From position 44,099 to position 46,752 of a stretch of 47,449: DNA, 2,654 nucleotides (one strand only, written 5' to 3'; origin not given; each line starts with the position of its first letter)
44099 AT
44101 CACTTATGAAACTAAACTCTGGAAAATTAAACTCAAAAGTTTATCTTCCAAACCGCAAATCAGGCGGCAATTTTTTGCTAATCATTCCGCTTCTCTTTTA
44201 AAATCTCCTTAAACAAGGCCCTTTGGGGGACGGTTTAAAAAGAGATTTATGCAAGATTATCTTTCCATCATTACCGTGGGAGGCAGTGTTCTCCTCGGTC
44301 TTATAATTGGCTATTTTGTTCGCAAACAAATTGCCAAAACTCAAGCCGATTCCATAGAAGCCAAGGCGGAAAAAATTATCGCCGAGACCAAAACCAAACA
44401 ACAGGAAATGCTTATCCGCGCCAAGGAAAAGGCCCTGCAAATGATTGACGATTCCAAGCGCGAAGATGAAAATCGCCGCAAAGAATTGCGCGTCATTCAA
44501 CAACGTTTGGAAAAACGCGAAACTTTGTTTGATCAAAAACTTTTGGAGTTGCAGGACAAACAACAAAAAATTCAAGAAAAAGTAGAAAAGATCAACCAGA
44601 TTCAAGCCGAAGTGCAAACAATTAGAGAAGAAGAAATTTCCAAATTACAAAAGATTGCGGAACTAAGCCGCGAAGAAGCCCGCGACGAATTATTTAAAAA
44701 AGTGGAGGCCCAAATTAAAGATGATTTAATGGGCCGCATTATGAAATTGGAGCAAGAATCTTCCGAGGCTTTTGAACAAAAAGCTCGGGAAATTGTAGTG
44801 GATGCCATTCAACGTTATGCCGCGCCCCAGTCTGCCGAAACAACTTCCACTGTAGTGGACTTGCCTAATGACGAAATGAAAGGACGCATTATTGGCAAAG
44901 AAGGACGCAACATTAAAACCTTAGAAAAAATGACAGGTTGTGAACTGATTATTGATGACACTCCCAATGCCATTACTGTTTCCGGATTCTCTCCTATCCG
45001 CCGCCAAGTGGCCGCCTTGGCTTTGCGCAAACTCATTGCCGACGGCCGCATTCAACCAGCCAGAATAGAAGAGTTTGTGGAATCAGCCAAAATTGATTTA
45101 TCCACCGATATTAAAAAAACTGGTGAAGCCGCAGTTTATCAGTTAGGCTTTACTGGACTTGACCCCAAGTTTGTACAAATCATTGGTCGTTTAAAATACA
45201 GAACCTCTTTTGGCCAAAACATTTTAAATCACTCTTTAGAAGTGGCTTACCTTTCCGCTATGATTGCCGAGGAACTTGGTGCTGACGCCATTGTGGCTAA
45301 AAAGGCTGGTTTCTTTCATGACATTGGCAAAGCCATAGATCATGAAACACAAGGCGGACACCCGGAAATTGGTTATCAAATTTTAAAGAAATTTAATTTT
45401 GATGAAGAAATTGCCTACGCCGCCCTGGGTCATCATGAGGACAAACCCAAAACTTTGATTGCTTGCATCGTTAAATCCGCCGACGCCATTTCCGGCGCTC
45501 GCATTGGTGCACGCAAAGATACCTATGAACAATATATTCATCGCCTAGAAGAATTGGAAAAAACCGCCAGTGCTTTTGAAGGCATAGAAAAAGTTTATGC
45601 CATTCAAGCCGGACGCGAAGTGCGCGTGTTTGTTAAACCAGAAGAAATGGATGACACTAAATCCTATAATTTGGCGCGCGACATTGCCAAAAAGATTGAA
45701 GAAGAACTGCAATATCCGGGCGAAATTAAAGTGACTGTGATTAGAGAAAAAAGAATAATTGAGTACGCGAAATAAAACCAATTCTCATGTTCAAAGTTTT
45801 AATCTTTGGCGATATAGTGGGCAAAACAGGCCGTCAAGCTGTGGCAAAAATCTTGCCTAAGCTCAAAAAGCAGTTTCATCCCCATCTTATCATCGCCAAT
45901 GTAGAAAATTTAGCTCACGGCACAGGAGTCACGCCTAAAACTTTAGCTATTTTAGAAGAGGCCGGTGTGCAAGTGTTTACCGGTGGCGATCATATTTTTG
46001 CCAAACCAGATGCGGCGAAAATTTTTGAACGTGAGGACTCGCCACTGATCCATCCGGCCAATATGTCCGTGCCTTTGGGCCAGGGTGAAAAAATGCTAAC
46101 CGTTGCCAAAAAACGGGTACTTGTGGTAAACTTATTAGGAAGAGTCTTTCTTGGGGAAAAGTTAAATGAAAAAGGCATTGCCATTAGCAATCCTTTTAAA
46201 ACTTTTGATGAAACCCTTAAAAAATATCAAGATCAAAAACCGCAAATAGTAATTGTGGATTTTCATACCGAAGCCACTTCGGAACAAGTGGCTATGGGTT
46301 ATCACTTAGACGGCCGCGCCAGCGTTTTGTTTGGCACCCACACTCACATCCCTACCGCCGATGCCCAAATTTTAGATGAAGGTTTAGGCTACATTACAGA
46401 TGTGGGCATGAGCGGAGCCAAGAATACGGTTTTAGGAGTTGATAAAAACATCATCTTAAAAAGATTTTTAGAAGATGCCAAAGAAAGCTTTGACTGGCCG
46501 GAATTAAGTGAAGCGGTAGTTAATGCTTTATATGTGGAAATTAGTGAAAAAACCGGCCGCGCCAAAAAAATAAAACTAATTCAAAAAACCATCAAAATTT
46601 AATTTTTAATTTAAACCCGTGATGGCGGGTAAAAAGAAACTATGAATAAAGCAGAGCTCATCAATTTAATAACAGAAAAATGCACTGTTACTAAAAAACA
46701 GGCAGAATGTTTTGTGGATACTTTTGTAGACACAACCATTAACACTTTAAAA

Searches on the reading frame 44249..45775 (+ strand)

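Call 31: search_protein_families(library=pfam, proteins=[window:44249-45775:+], max_evalue=0.001)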
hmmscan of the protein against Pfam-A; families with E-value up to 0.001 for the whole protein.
window:44249-45775:+ (508 aa): 4 families
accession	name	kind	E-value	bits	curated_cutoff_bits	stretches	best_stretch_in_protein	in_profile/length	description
PF12072.13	RNase_Y_N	-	6.5e-31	107.8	32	1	7-192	3-199/201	RNase Y N-terminal region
PF01966.28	HD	-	5.3e-20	72.3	22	1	326-415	2-114/116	HD domain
PF00013.35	KH_1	-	2.6e-09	37.1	21.5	1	202-257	3-62/66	KH domain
PF08668.18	HDOD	-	1.6e-06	28.2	22.9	0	277-363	43-134/196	HDOD domain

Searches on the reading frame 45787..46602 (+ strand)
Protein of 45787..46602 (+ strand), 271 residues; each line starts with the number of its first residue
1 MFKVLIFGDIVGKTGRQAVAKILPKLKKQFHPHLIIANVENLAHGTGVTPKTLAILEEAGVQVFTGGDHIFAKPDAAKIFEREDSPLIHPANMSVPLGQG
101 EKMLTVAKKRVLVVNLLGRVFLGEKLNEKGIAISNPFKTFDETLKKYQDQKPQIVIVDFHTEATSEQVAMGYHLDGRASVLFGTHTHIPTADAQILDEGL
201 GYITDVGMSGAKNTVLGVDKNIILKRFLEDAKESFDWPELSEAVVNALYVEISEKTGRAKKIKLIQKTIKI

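Call 31: search_protein_families(library=pfam, proteins=[window:45787-46602:+], max_evalue=0.001)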
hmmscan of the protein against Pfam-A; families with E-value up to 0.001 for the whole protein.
window:45787-46602:+ (271 aa): 2 families
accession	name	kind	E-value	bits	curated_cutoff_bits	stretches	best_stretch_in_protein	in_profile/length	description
PF13277.11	YmdB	-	9.2e-81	271.3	27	1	5-265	1-253/253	YmdB-like protein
PF00149.33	Metallophos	-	0.00035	21.5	21.5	1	2-189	1-191/191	Calcineurin-like phosphoesterase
